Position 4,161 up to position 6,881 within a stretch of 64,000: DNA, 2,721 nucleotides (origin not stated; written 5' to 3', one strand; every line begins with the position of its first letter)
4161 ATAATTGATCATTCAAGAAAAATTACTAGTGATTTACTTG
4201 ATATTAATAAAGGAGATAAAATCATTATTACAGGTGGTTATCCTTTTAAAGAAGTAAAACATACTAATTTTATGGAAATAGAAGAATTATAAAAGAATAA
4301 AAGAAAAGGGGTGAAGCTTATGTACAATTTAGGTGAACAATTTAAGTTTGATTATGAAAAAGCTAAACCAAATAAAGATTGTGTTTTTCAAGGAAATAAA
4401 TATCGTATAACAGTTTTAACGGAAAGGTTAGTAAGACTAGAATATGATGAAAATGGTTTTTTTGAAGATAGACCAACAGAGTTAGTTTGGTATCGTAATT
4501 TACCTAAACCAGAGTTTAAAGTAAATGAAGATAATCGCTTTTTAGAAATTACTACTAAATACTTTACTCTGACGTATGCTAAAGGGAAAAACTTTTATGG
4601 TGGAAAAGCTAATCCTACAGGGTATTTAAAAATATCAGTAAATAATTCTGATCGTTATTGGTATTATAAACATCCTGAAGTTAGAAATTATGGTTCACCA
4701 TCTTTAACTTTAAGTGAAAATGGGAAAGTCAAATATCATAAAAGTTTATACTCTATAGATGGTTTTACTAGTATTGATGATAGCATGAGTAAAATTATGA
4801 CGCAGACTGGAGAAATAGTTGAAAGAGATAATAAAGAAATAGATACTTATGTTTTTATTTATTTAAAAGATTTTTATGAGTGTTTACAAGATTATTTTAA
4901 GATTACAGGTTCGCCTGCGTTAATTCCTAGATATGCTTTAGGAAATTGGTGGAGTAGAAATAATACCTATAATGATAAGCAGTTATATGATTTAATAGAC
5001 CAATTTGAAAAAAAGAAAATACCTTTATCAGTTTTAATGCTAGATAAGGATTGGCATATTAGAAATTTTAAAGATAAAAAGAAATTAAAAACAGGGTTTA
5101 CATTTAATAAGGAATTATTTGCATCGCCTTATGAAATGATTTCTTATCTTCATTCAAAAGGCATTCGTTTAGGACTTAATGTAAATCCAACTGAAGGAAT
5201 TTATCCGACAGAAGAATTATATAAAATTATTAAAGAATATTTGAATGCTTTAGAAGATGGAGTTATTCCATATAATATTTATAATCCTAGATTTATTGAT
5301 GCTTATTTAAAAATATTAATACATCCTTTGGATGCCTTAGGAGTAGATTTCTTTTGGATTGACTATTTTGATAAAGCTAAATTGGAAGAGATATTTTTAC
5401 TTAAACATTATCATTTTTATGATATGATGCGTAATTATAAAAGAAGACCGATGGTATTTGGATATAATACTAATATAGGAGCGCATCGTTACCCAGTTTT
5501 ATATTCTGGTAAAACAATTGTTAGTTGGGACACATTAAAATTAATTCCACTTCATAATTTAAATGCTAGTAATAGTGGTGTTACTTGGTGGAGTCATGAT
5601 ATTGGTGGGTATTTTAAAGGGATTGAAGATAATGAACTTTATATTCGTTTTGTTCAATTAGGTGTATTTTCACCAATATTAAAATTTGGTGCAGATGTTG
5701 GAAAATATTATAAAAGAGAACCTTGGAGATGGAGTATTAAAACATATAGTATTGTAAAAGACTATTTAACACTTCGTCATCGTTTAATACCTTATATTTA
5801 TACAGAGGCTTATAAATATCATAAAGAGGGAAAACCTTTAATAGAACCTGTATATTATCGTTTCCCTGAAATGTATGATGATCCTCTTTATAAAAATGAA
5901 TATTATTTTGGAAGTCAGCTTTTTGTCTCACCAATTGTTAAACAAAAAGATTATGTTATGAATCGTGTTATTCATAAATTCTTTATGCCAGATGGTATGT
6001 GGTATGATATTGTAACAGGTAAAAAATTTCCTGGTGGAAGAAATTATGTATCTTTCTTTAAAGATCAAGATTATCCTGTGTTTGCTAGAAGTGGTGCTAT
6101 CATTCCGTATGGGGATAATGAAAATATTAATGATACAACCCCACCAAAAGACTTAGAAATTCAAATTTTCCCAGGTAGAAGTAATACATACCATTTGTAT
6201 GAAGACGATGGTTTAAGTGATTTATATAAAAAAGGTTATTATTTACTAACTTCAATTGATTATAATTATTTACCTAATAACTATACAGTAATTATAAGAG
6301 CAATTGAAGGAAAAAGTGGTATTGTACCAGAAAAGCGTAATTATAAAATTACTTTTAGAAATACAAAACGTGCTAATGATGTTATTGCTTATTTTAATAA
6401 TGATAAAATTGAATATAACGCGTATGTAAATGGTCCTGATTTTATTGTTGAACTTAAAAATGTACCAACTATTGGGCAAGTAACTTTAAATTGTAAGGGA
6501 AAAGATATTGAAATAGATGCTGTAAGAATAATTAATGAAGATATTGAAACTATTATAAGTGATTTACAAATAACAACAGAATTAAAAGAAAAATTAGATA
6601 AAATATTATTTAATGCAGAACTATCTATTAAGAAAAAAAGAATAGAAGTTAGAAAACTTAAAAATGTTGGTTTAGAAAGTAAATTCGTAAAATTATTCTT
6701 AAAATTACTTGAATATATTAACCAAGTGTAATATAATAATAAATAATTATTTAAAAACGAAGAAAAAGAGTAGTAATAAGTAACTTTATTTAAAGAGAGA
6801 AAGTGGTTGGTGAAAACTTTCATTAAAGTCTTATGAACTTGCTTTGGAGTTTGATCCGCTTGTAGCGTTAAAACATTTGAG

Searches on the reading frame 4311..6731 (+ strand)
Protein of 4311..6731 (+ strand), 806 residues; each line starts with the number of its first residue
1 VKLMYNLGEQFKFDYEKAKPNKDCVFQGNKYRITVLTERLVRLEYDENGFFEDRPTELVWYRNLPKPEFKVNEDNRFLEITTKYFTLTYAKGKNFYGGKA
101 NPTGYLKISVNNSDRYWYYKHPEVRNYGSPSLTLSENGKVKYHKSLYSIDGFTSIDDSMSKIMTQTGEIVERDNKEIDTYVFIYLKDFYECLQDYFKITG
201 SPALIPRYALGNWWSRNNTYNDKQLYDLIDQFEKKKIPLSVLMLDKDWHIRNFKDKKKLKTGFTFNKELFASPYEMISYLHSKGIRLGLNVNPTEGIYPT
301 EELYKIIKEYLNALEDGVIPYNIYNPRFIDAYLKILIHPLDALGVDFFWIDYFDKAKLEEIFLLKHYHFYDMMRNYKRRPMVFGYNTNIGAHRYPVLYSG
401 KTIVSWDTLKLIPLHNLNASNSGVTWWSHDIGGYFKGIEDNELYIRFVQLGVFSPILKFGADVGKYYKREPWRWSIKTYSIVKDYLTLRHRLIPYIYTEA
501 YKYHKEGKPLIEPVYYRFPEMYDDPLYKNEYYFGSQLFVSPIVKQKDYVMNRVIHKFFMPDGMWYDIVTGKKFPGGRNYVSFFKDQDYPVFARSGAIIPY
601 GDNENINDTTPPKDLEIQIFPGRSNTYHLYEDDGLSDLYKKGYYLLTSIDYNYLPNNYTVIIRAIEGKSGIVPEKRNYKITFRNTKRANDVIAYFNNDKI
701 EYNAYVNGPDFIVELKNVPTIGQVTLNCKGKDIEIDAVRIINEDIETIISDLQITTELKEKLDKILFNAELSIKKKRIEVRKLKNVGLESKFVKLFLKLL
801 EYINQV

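Call 79: search_protein_families(library=pfam, proteins=[window:4311-6731:+], max_evalue=0.00001)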
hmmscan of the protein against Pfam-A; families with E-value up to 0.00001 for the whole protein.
window:4311-6731:+ (806 aa): 3 families
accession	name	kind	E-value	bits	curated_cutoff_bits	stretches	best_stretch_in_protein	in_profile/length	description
PF01055.32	Glyco_hydro_31_2nd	-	9.3e-53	180.1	23.5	1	202-498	1-327/328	Glycosyl hydrolases family 31 TIM-barrel domain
PF21365.3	Glyco_hydro_31_3rd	-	3.4e-14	53.5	24.4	1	507-598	1-87/87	Glycosyl hydrolase family 31 C-terminal domain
PF17137.9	DUF5110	-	9.4e-13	48.5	27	1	615-684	2-70/71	Domain of unknown function (DUF5110)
